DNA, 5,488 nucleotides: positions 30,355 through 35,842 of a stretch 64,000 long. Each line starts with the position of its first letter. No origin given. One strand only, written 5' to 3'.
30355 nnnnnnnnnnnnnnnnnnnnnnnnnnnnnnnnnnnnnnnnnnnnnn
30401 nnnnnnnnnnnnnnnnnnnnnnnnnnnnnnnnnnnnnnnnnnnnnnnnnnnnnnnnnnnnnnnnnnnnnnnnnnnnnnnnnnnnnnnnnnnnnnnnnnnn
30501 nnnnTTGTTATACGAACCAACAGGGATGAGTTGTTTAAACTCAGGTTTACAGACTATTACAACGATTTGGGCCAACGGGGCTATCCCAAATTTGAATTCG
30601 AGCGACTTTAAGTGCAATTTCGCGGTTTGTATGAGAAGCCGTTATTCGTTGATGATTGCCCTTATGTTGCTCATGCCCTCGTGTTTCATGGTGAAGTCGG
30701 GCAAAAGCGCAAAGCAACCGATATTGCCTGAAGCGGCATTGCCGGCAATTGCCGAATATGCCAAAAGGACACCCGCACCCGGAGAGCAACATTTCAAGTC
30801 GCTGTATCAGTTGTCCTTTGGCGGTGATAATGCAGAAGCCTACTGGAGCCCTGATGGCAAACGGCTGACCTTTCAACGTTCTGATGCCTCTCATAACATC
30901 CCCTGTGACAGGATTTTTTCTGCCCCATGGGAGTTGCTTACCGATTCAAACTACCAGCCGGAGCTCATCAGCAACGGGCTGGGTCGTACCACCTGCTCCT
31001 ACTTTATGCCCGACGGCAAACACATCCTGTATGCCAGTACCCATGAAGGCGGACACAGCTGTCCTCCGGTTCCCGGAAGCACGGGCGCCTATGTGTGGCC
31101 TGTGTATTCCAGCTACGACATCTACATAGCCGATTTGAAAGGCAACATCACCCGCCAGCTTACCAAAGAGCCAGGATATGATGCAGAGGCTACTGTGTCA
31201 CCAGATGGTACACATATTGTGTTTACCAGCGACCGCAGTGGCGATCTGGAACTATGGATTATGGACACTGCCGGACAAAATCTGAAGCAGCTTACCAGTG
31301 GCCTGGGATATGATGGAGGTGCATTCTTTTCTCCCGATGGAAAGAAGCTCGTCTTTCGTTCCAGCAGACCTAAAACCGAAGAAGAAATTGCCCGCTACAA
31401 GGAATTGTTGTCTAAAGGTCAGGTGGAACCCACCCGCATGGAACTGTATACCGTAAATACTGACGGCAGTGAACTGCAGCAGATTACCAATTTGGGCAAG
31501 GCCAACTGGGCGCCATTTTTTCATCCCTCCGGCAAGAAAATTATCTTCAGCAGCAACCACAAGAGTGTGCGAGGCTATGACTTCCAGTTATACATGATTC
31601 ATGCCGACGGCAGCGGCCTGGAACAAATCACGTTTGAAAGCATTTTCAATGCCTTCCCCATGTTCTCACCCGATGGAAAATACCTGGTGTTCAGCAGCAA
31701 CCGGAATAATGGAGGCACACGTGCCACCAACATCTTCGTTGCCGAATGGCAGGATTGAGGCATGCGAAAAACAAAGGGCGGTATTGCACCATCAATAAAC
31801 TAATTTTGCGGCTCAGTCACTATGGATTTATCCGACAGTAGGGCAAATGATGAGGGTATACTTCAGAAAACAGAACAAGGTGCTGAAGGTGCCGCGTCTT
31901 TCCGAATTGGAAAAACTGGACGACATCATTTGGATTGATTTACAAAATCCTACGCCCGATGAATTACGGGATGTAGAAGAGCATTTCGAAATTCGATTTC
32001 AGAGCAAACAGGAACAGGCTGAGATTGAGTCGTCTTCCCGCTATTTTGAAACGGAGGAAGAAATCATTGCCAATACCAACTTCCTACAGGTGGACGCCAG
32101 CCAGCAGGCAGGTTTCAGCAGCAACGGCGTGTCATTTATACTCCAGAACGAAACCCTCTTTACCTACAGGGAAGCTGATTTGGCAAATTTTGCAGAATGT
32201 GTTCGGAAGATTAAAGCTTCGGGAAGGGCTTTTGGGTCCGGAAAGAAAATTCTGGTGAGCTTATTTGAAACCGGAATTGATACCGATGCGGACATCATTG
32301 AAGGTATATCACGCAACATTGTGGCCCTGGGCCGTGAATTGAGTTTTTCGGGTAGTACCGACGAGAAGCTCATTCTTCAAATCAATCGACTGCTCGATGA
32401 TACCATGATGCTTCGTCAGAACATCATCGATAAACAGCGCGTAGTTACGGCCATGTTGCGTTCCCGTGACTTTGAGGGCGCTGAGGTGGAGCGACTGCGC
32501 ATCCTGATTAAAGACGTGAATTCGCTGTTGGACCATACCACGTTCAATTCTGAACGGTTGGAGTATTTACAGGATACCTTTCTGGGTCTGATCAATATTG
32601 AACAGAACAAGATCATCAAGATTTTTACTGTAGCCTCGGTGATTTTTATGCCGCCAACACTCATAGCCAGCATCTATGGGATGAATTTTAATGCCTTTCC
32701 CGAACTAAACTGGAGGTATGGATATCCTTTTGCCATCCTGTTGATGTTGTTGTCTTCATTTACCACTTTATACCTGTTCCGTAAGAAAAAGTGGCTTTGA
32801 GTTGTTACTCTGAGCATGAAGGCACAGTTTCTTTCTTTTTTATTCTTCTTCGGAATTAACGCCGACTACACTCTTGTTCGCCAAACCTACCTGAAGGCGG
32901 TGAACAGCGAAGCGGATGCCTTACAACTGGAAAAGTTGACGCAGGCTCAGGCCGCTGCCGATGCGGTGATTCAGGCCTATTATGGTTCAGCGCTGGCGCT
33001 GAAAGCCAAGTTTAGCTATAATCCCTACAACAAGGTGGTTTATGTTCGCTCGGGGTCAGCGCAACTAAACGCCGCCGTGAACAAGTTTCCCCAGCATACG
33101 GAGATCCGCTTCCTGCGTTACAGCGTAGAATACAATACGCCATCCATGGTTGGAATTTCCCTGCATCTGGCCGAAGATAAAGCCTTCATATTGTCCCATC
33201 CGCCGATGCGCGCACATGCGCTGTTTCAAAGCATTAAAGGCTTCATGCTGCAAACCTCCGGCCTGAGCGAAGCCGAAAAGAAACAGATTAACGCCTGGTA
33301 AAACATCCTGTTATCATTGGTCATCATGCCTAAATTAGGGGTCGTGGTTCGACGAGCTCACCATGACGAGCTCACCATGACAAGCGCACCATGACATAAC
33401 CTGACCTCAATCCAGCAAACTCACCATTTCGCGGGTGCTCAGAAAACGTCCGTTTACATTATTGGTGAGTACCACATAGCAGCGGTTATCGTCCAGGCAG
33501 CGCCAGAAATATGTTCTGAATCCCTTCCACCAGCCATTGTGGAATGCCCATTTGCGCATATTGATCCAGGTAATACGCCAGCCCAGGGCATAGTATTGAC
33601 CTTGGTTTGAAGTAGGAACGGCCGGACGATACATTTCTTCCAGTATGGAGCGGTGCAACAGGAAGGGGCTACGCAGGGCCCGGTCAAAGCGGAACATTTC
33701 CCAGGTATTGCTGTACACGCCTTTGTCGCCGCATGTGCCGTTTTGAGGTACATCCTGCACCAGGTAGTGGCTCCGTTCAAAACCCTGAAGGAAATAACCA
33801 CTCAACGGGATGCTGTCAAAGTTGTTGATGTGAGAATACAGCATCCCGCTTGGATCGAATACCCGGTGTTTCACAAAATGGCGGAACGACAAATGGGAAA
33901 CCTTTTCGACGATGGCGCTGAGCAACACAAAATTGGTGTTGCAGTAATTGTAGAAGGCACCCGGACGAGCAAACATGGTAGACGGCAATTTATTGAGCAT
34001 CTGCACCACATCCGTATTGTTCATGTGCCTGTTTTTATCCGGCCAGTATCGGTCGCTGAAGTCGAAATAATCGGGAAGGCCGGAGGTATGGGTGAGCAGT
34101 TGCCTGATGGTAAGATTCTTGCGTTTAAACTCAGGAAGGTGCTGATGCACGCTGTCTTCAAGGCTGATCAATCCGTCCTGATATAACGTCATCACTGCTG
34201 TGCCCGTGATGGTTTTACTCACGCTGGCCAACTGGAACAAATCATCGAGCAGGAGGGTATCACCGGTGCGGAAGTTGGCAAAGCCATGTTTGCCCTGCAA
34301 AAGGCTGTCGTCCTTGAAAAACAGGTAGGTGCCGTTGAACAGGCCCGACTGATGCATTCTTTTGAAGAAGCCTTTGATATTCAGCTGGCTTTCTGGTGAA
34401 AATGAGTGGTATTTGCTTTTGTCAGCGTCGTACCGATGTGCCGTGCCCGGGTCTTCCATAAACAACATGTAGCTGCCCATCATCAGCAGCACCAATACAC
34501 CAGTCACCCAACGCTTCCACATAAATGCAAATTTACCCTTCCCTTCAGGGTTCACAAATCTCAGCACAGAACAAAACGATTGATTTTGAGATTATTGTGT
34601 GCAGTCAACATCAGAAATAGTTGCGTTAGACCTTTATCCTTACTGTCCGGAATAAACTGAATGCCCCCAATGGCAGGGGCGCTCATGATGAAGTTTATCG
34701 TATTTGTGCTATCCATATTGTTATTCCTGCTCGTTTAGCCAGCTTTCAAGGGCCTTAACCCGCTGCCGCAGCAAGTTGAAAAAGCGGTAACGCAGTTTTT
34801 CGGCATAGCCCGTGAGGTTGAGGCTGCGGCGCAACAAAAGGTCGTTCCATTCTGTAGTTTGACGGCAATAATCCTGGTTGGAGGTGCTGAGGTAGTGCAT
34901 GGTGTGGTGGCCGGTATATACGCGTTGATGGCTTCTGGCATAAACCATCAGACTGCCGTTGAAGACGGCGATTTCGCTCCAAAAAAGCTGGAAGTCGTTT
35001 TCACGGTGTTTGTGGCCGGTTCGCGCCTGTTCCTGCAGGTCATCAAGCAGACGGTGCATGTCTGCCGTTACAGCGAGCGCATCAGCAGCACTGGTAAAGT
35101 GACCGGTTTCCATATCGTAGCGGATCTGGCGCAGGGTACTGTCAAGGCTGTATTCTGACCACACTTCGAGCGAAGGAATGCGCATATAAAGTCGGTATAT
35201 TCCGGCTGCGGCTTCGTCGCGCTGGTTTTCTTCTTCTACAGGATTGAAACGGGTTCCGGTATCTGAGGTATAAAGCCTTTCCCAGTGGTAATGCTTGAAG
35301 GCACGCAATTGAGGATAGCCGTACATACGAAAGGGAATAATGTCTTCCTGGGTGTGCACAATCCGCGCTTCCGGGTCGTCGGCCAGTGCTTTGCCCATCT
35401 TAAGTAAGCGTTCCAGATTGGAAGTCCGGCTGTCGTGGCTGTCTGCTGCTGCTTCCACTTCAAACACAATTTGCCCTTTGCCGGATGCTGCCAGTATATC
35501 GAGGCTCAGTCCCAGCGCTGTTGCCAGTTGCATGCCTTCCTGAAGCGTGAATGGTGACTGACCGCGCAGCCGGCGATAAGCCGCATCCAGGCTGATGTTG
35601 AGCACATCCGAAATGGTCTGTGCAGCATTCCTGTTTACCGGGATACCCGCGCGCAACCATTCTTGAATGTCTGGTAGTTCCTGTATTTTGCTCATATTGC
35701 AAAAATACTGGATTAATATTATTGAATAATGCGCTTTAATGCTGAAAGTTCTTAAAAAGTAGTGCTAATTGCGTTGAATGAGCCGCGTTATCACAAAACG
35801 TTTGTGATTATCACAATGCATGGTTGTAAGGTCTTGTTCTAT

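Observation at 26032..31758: HmuY-like / TonB-dependent receptor / HmuY-like / PD40 locus, with one HmuY-like paralogue carrying a T9SS type-A secretion tail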

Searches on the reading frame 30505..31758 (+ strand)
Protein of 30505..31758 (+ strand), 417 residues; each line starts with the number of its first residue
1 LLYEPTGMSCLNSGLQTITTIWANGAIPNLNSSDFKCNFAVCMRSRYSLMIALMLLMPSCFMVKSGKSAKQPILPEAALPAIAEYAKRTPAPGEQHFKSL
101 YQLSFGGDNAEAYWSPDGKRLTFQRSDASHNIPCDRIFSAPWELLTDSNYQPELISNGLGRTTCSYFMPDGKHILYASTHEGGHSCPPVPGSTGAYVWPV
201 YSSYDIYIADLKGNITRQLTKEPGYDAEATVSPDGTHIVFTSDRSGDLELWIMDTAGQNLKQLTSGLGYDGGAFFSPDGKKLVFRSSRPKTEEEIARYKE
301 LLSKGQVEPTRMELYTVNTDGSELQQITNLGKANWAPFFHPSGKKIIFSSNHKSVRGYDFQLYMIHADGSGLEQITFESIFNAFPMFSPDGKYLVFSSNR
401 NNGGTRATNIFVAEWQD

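Call 3: search_protein_families(library=pfam, proteins=[window:30505-31758:+], max_evalue=0.1)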
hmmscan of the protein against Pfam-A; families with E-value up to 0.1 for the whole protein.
window:30505-31758:+ (417 aa): 6 families
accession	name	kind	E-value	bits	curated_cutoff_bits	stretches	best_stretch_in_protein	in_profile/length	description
PF07676.18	PD40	-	4.1e-52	173.6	20.9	6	217-252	2-38/38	WD40-like Beta Propeller Repeat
PF00930.27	DPPIV_N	-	2.5e-10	40.1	22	1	202-266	21-81/354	Dipeptidyl peptidase IV (DPP IV) N-terminal region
PF25174.1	Beta-prop_THOC3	-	0.0001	21.9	305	0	223-400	88-234/272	THOC3 beta-propeller domain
PF14583.12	Pectate_lyase22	-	0.0095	15.1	30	0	228-284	40-97/386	Oligogalacturonate lyase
PF00400.38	WD40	-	0.038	15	27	0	387-398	19-30/39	WD domain, G-beta repeat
PF06620.16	DUF1150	-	0.078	13.5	25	0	206-245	20-59/76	Protein of unknown function (DUF1150)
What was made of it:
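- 30631..31758 (+): PD40 (TolB-like) beta-propeller lipoprotein, 375 aa from Met43 of the ORF that opens at 30505. Lipobox-like LLMPSC is followed by basic residues. It is a clade-specific accessory and its role is uncertain. PD40 has six matched stretches, 173.6 bits (call 3).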

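Call 4: search_protein_families(library=ncbifam, proteins=[window:30505-31758:+], max_evalue=0.1)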
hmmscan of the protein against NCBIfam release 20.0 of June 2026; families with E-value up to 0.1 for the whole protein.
window:30505-31758:+ (417 aa): 8 families
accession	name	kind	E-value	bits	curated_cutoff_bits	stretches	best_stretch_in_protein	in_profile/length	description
TIGR02800.1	propeller_TolB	equivalog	2.4e-42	145.3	343.15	4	312-412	259-351/418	Tol-Pal system beta propeller repeat protein TolB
NF053518.1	DipepPtdsDpp5Prph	equivalog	9.6e-21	73.9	900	2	202-301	40-139/655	dipeptidyl-peptidase Dpp5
NF002183.0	PRK01029.1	equivalog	5.1e-15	55.4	405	2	102-268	277-415/429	Tol-Pal system protein TolB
NF003124.0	PRK04043.1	equivalog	1.2e-14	54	428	2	249-399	258-387/419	Tol-Pal system protein TolB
NF033523.0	lasso_peptidase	equivalog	2.6e-10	39.7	400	2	209-299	65-163/638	Atxe2 family lasso peptide isopeptidase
NF053607.1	CHU_0125_OmpA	equivalog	7.8e-09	34.6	620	1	332-413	219-306/639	CHU_0125 family OmpA-like outer membrane integrity protein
NF052339.1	hydrazine_alpha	equivalog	2.9e-05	22.1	800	1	314-386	85-155/804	hydrazine synthase subunit alpha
NF052230.1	T9SS_PorE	exception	0.0083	14.4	600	0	382-411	281-309/648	PorE family type IX secretion system protein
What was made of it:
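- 30631..31758 (+): The TolB equivalog model scores 145 bits against a cut-off of 343, so it is not TolB proper (call 4).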

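Call 11: search_solved_structures(query=window:30505-31758:+, max_evalue=0.001)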
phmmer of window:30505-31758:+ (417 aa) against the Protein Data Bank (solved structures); distinct sequences matched with E-value up to 0.001: 27.
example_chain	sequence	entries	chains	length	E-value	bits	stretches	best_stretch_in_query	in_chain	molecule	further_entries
4pwz_A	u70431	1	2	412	2.3e-18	69.5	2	191-287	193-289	Protein TolB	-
6pnv_A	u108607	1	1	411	6.8e-18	67.9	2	191-288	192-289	Tol-Pal system protein TolB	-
4jml_A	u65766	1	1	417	1.4e-17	66.8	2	191-288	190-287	Protein TolB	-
2hqs_A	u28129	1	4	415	2.3e-17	66.2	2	191-288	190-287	Protein tolB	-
7nst_E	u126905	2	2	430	3e-17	65.8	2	191-288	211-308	Tol-Pal system protein TolB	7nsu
1c5k_A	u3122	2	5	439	5.1e-17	65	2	191-288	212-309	PROTEIN (TOLB PROTEIN) | PROTEIN TOLB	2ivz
3iax_A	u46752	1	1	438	5.3e-17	65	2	191-288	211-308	Protein tolB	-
7mx5_A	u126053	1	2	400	5.7e-16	61.6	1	205-284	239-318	Tol-Pal system protein TolB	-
2ymu_A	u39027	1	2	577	3e-15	59.2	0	213-287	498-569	WD-40 REPEAT PROTEIN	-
4r40_A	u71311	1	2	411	2e-14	56.5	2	191-287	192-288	Protein TolB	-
2ojh_A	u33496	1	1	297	5.5e-12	48.5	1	205-392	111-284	Uncharacterized protein Atu1656/AGR_C_3050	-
1crz_A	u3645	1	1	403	6.1e-12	48.3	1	191-288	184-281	TOLB PROTEIN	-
2w8b_B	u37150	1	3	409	6.4e-12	48.2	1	227-398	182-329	PROTEIN TOLB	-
2w8b_A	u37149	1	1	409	1.1e-11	47.5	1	228-398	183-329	PROTEIN TOLB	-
7bie_A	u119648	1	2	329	2.9e-10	42.8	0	212-291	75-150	nvWRAP-T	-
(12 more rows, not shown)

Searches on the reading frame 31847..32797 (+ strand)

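Call 51: search_protein_families(library=pfam, proteins=[window:31847-32797:+], max_evalue=0.001)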
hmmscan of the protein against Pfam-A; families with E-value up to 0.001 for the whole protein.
window:31847-32797:+ (317 aa): 1 family
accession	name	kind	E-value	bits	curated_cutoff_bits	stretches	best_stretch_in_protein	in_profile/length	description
PF01544.23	CorA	-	1.2e-56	192.7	27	1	26-313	3-292/292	CorA-like Mg2+ transporter protein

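Call 70: search_protein_families(library=ncbifam, proteins=[window:31847-32797:+], max_evalue=0.00001)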
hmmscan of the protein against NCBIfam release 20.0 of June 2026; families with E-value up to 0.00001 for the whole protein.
window:31847-32797:+ (317 aa): 2 families
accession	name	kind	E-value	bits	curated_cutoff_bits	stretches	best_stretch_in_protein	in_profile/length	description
TIGR00383.1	corA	equivalog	2.6e-71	240.6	200.75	1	22-317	24-320/320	magnesium/cobalt transporter CorA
NF007092.0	PRK09546.1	equivalog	8.8e-08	31.6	292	1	100-317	112-327/327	zinc transporter ZntB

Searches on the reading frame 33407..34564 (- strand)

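Call 74: search_protein_families(library=pfam, proteins=[window:33407-34564:-], max_evalue=0.00001)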
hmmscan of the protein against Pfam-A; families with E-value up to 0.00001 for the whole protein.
window:33407-34564:- (385 aa): 1 family
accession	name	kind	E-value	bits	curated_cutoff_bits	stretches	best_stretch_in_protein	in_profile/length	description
PF00144.29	Beta-lactamase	-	1.2e-46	159.9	27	1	87-371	26-312/329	Beta-lactamase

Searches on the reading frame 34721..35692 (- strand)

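Call 74: search_protein_families(library=pfam, proteins=[window:34721-35692:-], max_evalue=0.00001)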
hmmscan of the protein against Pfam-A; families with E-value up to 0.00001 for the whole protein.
window:34721-35692:- (323 aa): 1 family
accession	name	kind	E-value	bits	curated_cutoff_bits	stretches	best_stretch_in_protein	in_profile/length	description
PF08667.16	BetR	-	6.6e-08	33.2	21.6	1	15-68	17-69/148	BetR domain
